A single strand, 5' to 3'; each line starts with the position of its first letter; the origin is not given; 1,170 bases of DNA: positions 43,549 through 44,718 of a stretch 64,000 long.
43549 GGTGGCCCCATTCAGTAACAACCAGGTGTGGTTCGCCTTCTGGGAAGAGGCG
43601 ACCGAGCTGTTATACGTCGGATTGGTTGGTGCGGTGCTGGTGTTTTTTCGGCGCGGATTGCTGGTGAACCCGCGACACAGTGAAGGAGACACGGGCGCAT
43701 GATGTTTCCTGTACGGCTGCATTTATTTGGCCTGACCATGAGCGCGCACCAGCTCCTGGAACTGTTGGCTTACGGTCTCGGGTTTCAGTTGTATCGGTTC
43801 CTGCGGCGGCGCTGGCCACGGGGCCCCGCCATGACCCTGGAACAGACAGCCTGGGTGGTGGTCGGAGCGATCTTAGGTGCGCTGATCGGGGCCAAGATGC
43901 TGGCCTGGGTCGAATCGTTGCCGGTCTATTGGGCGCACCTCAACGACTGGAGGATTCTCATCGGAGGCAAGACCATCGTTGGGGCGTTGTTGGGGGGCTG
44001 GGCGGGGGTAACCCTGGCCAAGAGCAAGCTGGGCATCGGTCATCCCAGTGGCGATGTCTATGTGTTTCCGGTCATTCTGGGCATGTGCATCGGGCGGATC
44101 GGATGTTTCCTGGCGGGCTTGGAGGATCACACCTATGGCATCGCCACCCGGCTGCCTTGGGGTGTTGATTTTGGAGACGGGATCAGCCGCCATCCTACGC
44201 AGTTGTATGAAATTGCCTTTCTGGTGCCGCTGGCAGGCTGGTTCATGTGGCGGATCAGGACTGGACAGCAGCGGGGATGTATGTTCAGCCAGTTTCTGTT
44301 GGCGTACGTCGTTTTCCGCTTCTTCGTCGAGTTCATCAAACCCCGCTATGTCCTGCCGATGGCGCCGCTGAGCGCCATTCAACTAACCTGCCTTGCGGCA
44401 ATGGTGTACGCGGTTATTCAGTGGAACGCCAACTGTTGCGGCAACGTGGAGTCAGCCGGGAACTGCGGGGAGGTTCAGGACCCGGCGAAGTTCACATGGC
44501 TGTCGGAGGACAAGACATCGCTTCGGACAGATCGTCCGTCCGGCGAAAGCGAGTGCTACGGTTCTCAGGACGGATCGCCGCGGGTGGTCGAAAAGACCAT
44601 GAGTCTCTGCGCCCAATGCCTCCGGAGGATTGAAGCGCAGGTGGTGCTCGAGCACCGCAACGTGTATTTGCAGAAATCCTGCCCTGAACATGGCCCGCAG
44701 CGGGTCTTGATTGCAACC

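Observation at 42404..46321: Translationally coupled membrane operon: Cys-less rhodanese/7-TM protein, Lgt-like::radical-SAM fusion, and a small PE-rich membrane protein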

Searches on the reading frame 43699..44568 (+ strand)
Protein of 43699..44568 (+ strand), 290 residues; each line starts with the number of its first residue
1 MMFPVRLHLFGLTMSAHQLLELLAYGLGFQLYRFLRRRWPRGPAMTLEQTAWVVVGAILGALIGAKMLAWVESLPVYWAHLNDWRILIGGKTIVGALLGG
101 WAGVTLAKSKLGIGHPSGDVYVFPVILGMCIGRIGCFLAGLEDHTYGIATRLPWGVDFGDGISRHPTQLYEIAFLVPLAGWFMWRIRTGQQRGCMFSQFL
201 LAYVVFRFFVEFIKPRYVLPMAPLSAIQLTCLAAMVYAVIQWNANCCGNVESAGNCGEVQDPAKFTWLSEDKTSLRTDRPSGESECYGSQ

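Call 5: search_protein_families(library=ncbifam, proteins=[window:43699-44568:+], max_evalue=0.01)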
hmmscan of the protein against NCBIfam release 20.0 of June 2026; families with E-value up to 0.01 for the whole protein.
window:43699-44568:+ (290 aa): 6 families
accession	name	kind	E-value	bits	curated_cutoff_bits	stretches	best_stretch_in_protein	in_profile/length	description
NF000778.0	PRK00052.3-4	equivalog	1.8e-17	63.8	334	1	45-245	40-244/252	prolipoprotein diacylglyceryl transferase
TIGR00544.1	lgt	equivalog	2.1e-12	47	118.9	1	52-216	62-236/280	prolipoprotein diacylglyceryl transferase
NF000784.0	PRK00052.4-5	subfamily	8.6e-06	25.1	409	1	2-158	1-153/298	prolipoprotein diacylglyceryl transferase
NF000775.0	PRK00052.2-5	equivalog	1.3e-05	24.6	428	1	132-216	155-245/288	prolipoprotein diacylglyceryl transferase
NF000777.0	PRK00052.3-2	equivalog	0.00012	21.7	558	0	80-220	101-251/310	prolipoprotein diacylglyceryl transferase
NF009611.0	PRK13108.1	equivalog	0.0036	16.3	636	0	83-158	93-166/476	prolipoprotein diacylglyceryl transferase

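Call 31: search_solved_structures(query=A2, max_evalue=0.01, show_alignments=2)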
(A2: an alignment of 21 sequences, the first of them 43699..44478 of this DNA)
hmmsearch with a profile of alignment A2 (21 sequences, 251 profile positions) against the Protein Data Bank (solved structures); distinct sequences matched with E-value up to 0.01: 1.
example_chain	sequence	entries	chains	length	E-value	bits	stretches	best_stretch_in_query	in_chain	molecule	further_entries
5azb_A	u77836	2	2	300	3.1e-13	52.8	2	160-232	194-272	Prolipoprotein diacylglyceryl transferase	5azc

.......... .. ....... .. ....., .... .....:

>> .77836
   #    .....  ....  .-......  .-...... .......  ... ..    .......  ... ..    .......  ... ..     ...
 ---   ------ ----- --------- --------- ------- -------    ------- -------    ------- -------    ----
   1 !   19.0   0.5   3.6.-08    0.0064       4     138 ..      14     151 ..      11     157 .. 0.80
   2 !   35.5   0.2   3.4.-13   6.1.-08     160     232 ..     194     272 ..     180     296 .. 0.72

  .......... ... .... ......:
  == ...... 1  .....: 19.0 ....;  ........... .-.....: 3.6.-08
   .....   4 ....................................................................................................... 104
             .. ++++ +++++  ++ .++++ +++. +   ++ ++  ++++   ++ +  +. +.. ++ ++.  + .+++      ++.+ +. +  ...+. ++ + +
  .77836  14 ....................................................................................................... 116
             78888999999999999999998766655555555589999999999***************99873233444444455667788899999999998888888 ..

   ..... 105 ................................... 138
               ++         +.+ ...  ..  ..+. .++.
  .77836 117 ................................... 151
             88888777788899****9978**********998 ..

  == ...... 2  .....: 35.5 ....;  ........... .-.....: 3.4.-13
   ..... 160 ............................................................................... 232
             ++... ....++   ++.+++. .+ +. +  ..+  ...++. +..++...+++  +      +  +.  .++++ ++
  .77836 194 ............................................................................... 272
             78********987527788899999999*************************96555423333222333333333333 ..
